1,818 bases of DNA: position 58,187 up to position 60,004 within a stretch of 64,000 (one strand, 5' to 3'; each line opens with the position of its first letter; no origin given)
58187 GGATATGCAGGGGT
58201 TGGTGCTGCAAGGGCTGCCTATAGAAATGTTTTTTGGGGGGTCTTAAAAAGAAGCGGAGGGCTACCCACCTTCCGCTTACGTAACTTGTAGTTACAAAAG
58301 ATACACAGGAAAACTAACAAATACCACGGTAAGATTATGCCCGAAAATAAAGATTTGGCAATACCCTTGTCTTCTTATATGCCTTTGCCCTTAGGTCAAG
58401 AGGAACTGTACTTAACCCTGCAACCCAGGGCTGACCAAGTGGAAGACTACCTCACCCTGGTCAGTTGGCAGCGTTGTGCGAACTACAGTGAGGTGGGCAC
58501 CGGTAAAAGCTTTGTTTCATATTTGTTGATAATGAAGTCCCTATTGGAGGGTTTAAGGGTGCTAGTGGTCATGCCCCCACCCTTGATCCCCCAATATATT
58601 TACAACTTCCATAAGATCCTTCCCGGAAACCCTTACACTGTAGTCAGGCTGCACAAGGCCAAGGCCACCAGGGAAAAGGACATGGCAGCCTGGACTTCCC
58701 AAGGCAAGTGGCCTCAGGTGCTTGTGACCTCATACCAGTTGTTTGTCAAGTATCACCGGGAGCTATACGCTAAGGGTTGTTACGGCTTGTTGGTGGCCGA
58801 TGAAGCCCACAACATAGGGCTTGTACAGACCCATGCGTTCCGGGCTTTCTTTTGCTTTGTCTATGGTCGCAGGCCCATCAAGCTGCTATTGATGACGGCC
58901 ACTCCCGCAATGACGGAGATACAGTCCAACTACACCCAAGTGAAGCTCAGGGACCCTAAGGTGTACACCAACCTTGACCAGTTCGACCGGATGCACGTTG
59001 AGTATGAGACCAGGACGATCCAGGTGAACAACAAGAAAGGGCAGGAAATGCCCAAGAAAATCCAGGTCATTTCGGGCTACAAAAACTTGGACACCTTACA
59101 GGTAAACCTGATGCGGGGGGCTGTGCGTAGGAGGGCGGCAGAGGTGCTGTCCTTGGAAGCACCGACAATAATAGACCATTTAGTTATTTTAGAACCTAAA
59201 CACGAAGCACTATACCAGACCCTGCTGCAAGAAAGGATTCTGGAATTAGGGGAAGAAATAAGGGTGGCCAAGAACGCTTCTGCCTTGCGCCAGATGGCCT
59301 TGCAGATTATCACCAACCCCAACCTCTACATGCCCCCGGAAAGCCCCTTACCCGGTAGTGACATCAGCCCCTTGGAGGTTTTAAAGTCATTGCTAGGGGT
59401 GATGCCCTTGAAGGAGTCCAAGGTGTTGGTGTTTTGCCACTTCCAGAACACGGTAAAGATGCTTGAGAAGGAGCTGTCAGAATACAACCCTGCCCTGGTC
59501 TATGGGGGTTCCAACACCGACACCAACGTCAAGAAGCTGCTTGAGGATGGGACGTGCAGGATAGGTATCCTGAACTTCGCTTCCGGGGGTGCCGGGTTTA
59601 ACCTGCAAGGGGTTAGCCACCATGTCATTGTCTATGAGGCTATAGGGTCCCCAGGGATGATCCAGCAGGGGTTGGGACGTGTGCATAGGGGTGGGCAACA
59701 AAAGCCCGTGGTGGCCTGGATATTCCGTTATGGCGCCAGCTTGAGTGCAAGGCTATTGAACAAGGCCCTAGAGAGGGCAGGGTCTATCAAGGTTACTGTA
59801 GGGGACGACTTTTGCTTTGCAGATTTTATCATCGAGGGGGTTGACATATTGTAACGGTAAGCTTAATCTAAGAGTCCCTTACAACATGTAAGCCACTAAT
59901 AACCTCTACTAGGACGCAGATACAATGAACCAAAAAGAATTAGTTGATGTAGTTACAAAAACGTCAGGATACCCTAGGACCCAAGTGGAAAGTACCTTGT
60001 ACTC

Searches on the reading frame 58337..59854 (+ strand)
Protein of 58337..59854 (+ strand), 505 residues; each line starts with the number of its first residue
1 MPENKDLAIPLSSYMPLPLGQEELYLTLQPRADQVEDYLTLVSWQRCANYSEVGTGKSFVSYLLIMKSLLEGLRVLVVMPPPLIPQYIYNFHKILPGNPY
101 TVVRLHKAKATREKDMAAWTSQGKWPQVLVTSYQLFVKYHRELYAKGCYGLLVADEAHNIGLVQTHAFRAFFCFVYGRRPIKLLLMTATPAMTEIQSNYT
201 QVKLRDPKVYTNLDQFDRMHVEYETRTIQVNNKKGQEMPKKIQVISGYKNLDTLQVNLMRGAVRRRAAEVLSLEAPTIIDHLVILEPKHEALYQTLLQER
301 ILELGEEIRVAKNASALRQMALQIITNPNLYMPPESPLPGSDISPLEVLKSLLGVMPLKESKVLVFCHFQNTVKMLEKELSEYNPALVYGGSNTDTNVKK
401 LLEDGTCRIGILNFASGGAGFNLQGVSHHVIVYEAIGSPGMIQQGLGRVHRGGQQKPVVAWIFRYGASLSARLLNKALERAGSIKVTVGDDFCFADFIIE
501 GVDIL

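Call 10: search_protein_families(library=pfam, proteins=[window:58337-59854:+], max_evalue=0.001)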
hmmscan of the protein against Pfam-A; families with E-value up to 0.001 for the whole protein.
window:58337-59854:+ (505 aa): 4 families
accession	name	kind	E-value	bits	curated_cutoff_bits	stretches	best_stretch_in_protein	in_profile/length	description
PF00176.29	SNF2-rel_dom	-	5.4e-11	42.6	24.9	1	74-313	53-270/290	SNF2-related domain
PF00271.37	Helicase_C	-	2.2e-09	38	23.5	1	347-453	4-110/110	Helicase conserved C-terminal domain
PF00270.35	DEAD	-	3.7e-09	37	26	1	50-195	20-164/167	DEAD/DEAH box helicase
PF04851.21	ResIII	-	1.9e-07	31.6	22.5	1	53-191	32-163/164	Type III restriction enzyme, res subunit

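Call 44: find_encoding_contigs(protein=window:58337-59854:+, flank=10000, max_places=3)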
Protein window:58337-59854:+ (505 aa): 2 contigs read that carry it; 2 places shown.
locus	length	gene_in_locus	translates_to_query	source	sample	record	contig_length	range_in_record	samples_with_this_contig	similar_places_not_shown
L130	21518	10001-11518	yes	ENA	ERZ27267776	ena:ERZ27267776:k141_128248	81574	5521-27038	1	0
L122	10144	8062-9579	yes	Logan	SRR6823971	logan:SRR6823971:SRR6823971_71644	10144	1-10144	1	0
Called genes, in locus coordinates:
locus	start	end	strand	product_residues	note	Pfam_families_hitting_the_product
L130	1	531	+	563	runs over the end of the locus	PF13589:HATPase_c_3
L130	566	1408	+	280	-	-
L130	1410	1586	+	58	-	-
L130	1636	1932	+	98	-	-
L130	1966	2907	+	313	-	-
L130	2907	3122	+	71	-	-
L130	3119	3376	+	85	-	-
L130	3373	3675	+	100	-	PF24043:DUF7352 (weak)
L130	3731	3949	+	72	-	-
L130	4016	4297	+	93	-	-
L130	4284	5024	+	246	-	-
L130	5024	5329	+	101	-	-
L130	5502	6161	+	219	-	-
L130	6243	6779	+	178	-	-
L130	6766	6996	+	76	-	-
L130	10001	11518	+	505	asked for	PF00176:SNF2-rel_dom, PF00270:DEAD, PF04851:ResIII (weak), PF00271:Helicase_C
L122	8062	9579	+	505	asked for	PF00176:SNF2-rel_dom, PF00270:DEAD, PF04851:ResIII (weak), PF00271:Helicase_C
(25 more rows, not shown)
